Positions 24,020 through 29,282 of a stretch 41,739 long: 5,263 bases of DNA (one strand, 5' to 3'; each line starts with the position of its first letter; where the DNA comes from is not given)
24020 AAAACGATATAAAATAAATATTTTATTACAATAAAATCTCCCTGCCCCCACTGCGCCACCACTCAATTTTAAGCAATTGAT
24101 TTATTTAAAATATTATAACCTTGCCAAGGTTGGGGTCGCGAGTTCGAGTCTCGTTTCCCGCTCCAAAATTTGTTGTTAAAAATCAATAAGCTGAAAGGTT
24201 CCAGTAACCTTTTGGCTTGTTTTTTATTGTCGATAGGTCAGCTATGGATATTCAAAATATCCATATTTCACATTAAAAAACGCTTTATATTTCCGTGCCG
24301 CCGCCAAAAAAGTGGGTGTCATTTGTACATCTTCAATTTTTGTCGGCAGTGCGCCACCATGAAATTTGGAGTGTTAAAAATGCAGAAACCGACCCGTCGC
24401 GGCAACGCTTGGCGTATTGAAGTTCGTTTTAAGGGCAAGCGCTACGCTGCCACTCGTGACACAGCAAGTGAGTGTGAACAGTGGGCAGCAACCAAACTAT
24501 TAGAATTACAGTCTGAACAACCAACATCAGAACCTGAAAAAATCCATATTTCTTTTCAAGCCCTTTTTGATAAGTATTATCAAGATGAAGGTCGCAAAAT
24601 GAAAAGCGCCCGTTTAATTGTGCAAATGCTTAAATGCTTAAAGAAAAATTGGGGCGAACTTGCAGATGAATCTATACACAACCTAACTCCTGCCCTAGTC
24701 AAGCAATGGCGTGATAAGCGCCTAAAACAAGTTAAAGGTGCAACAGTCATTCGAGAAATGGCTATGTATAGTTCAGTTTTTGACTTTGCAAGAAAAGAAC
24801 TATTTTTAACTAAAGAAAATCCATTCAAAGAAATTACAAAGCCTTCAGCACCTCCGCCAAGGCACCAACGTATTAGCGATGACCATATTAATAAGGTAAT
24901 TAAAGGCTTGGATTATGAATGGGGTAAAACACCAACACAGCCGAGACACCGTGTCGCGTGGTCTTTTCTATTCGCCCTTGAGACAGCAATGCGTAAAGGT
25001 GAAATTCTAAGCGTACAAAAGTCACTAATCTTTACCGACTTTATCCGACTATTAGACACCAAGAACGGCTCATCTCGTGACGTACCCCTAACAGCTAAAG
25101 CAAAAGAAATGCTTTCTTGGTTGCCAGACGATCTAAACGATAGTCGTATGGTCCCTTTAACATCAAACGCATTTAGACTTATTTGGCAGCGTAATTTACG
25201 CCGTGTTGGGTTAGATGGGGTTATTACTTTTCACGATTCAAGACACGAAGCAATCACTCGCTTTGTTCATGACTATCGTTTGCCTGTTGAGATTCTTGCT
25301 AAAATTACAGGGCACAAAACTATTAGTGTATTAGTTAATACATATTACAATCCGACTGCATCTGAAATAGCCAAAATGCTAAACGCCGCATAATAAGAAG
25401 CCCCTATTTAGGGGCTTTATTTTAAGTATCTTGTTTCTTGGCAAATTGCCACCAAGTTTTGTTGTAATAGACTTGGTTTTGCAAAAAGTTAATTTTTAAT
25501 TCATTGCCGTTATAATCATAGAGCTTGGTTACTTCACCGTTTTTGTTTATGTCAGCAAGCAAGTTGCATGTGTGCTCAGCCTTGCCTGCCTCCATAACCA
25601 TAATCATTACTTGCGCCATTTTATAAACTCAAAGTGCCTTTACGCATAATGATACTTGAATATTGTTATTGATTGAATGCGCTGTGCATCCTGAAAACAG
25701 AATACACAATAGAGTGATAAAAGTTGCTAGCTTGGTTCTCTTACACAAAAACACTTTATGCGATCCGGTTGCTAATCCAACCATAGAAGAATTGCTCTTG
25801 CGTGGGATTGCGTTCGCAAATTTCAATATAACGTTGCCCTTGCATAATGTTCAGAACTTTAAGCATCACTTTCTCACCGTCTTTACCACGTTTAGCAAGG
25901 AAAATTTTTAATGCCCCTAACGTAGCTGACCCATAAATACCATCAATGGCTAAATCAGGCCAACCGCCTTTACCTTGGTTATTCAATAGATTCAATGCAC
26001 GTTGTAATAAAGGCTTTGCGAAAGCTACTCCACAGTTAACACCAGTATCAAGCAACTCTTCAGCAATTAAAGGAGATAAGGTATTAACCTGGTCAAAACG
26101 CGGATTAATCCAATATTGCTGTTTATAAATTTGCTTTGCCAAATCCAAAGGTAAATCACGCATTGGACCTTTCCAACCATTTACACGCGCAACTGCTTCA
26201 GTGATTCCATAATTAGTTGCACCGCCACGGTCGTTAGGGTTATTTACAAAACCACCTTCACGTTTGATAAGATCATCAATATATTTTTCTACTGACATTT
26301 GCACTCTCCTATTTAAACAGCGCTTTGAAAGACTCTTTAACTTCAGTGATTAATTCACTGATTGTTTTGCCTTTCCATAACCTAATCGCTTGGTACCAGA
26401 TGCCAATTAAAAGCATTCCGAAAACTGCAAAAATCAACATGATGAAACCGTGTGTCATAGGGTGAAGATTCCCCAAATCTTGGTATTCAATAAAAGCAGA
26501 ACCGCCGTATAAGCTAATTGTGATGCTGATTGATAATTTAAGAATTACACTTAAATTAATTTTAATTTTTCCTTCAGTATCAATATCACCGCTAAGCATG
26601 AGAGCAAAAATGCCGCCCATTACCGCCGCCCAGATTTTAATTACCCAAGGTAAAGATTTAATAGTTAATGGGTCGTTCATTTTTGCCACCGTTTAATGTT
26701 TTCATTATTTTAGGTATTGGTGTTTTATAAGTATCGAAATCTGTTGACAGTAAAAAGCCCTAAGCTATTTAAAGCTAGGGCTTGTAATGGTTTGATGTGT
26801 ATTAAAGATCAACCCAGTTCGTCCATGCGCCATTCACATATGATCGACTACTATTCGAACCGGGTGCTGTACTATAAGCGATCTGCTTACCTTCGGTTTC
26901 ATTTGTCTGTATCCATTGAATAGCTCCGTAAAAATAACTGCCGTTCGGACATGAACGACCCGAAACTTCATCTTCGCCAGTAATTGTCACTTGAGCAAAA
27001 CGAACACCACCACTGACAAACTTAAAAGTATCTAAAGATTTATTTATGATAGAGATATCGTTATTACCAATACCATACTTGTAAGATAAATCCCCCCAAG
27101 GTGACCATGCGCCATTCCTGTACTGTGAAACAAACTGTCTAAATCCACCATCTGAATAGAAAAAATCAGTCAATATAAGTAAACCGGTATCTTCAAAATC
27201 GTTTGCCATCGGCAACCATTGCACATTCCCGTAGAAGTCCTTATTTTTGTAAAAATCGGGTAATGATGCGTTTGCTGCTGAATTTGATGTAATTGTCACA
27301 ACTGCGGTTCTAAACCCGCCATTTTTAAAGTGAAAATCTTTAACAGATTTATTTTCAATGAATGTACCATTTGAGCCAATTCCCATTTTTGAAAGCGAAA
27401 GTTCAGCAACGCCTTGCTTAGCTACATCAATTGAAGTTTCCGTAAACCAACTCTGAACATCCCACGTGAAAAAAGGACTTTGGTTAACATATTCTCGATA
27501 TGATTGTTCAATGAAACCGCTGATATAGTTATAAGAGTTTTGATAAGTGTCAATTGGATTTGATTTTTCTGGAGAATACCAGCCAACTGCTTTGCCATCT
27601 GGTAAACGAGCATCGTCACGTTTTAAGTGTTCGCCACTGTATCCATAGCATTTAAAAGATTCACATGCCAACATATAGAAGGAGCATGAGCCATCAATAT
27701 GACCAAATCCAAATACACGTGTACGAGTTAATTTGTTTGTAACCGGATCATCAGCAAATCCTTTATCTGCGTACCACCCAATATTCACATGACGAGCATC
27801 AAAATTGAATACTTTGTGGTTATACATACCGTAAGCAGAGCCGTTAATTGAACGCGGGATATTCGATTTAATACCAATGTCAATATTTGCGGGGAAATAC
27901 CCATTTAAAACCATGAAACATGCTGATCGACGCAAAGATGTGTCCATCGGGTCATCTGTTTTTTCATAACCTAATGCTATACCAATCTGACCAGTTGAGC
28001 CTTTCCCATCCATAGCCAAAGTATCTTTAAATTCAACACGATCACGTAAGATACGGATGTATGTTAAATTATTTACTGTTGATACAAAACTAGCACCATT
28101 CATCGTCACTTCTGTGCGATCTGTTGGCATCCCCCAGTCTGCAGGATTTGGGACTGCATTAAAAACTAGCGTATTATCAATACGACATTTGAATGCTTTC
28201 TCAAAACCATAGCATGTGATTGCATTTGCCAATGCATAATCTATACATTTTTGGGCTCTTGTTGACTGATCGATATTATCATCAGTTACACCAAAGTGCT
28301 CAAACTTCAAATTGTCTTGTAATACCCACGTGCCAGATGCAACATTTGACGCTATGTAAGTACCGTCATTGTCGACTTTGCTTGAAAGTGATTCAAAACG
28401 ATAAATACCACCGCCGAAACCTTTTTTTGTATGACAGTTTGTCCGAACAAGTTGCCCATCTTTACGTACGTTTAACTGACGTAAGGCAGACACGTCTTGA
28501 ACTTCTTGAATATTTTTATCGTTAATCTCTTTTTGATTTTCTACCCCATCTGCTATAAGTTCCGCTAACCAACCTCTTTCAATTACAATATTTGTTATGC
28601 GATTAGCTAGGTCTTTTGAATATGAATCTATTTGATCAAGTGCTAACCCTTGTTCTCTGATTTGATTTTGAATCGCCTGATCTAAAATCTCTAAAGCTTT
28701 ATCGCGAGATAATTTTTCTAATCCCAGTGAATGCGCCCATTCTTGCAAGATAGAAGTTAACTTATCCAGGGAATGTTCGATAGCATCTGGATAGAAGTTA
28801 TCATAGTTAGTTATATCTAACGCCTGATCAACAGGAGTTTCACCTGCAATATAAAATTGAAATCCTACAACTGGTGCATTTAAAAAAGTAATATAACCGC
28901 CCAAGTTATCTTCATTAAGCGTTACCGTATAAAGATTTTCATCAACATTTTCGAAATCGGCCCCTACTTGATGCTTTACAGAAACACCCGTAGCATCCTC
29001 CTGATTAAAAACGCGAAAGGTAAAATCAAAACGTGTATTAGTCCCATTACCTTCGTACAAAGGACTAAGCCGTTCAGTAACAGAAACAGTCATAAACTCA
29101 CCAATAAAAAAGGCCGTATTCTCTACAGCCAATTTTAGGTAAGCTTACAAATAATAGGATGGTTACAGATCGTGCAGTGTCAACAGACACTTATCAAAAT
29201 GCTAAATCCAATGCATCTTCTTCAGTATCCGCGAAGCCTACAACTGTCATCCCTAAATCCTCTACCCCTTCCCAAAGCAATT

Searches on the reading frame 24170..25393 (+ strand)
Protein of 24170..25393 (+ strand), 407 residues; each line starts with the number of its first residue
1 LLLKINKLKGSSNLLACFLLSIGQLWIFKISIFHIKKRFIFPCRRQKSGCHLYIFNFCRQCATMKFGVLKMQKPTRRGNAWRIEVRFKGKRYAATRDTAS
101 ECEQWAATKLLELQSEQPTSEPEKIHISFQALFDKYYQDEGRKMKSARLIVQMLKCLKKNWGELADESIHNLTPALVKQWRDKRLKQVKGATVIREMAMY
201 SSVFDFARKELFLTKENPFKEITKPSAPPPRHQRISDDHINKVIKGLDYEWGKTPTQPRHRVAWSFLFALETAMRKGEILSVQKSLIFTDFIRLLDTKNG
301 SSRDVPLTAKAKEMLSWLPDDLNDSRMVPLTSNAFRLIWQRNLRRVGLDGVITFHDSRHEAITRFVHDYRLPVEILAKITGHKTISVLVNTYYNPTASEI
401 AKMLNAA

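Call 11: search_protein_families(library=phrogs, proteins=[window:24170-25393:+], max_evalue=0.001)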
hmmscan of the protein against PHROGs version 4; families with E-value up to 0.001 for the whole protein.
window:24170-25393:+ (407 aa): 4 families
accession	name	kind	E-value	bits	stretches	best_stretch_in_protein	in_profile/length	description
phrog_1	-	integration and excision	1.9e-47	163.8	1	69-405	112-445/611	integrase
phrog_38348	-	unknown function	6.3e-26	90.8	1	71-115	1-45/45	-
phrog_216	-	integration and excision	2.7e-21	76.9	1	183-403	6-232/301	integrase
phrog_22184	-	unknown function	2.6e-05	24.9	1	70-209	11-150/254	-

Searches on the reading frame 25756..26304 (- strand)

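Call 10: search_protein_families(library=pfam, proteins=[window:25756-26304:-], max_evalue=1)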
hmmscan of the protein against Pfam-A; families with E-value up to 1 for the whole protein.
window:25756-26304:- (182 aa): 2 families
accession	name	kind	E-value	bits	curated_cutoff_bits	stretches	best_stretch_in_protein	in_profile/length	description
PF05838.17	Glyco_hydro_108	-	4.1e-23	82.2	21.2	1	10-92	2-85/85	Glycosyl hydrolase 108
PF09374.15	PG_binding_3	-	4.3e-17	62.5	24.6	1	99-180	5-75/76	Predicted Peptidoglycan domain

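Call 11: search_protein_families(library=phrogs, proteins=[window:25756-26304:-], max_evalue=0.001)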
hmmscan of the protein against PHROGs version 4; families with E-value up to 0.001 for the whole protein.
window:25756-26304:- (182 aa): 3 families
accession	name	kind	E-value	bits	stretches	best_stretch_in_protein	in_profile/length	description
phrog_12853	-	unknown function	1.3e-58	198.1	1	3-133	1-130/131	-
phrog_315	-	lysis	2.5e-48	166.1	1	1-180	331-484/677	endolysin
phrog_24205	-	unknown function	7.6e-13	49.2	1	3-31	1-29/45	-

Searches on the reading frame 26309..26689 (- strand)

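Call 10: search_protein_families(library=pfam, proteins=[window:26309-26689:-], max_evalue=1)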
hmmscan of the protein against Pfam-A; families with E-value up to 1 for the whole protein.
window:26309-26689:- (126 aa): 1 family
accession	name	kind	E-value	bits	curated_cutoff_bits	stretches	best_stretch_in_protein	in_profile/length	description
PF11044.13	TMEMspv1-c74-12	-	0.16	12.6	25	1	83-122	14-49/49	Plectrovirus spv1-c74 ORF 12 transmembrane protein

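Call 11: search_protein_families(library=phrogs, proteins=[window:26309-26689:-], max_evalue=0.001)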
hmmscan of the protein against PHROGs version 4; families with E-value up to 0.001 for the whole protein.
window:26309-26689:- (126 aa): 1 family
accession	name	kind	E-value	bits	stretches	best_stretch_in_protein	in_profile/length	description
phrog_16485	-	unknown function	2.4e-59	200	1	8-126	1-119/119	-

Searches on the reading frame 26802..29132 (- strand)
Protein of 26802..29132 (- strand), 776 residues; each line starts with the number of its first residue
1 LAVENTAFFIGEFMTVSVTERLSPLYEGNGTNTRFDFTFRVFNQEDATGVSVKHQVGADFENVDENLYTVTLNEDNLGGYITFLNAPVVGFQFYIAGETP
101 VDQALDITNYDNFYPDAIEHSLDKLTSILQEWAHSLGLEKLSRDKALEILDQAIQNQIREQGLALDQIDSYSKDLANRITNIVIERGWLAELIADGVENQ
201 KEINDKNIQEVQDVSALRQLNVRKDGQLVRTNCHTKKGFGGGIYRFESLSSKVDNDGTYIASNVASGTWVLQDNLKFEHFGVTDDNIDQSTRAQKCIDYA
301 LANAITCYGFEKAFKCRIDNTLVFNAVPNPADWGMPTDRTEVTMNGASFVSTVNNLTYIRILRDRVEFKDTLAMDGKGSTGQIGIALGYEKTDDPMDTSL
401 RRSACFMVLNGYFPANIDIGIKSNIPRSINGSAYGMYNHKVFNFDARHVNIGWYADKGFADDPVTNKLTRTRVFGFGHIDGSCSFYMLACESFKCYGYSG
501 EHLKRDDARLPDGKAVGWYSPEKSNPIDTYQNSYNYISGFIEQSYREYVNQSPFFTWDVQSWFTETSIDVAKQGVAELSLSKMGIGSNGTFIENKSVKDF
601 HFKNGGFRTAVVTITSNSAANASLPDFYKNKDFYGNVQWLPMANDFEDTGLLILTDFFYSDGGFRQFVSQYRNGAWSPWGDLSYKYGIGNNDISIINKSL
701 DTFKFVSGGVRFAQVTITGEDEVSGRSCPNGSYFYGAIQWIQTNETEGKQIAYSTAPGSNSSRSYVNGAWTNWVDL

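Call 10: search_protein_families(library=pfam, proteins=[window:26802-29132:-], max_evalue=1)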
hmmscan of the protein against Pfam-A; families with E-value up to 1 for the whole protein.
window:26802-29132:- (776 aa): 0 families

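Call 11: search_protein_families(library=phrogs, proteins=[window:26802-29132:-], max_evalue=0.001)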
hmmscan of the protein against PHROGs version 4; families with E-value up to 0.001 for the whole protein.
window:26802-29132:- (776 aa): 11 families
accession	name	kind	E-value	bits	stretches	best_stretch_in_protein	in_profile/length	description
phrog_1640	-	tail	2.8e-28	100.5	1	14-143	1-122/765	tail protein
phrog_13893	-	tail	1.4e-12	47.8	1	14-132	1-117/648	tail protein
phrog_32960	-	unknown function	2.9e-12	46.7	1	14-183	1-167/762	-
phrog_38237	-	unknown function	4.8e-11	42.7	1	14-142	1-129/697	-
phrog_8649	-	unknown function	5.2e-11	42.8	1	14-138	1-123/743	-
phrog_6518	-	tail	2.8e-10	39.9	1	23-160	6-138/793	tail fiber protein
phrog_36601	-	tail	3e-10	40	1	14-159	15-157/1084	tail fiber protein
phrog_17220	-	unknown function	6.6e-10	38.9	1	14-173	1-157/868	-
phrog_5510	-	tail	2.1e-09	37.3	1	22-161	8-146/789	tail fiber protein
phrog_5662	-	tail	6.5e-08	32.4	1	15-161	2-145/729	tail fiber protein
phrog_28871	-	unknown function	0.0008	18.3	0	25-145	11-122/946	-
